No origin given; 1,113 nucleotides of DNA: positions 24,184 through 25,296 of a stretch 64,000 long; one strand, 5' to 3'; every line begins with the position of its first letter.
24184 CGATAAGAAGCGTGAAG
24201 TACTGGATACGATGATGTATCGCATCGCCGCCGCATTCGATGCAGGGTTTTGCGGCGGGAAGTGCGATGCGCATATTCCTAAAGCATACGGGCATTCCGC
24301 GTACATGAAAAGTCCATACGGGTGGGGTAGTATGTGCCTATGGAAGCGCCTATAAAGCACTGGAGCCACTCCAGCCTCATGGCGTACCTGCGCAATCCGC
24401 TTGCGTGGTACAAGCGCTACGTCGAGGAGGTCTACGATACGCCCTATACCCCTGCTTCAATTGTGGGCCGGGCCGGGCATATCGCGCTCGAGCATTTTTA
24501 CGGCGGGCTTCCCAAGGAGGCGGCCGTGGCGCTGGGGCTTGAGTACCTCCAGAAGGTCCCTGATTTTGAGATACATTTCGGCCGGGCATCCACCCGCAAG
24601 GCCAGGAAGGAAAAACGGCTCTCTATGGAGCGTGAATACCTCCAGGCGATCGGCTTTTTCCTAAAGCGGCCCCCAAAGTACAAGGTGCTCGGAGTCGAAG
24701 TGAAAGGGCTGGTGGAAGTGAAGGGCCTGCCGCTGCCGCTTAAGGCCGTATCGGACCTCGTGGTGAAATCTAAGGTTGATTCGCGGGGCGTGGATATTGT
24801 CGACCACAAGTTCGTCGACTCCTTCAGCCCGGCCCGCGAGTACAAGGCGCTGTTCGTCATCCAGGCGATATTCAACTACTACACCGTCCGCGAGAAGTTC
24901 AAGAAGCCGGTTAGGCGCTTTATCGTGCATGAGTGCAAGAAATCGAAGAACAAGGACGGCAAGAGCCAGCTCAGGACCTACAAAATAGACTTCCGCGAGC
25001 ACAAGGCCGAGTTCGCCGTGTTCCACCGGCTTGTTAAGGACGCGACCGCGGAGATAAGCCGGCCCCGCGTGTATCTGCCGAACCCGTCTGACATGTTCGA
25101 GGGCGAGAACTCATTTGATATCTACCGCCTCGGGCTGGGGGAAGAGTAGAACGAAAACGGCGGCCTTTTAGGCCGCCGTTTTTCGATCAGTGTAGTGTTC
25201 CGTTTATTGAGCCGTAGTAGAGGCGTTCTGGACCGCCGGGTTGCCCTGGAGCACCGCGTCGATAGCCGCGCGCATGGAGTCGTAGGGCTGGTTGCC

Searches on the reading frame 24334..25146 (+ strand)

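Call 49: search_protein_families(library=phrogs, proteins=[window:24334-25146:+], max_evalue=0.1)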
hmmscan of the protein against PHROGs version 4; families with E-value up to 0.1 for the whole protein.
window:24334-25146:+ (271 aa): 3 families
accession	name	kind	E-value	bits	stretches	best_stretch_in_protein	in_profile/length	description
phrog_1218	-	DNA, RNA and nucleotide metabolism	2.1e-11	44.7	1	3-207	3-212/364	exonuclease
phrog_69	-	DNA, RNA and nucleotide metabolism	1e-06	29.1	1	2-161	82-228/501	exonuclease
phrog_29007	-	unknown function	0.086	14.3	0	132-209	17-93/99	-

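Call 78: search_protein_families(library=padloc, proteins=[window:24334-25146:+], max_evalue=0.1)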
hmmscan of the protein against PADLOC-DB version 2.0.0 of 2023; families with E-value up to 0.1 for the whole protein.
window:24334-25146:+ (271 aa): 1 family
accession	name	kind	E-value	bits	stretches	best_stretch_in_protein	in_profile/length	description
PDLC03034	MTase_I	-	0.007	12.7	1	190-217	104-131/672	Type I methyltransferase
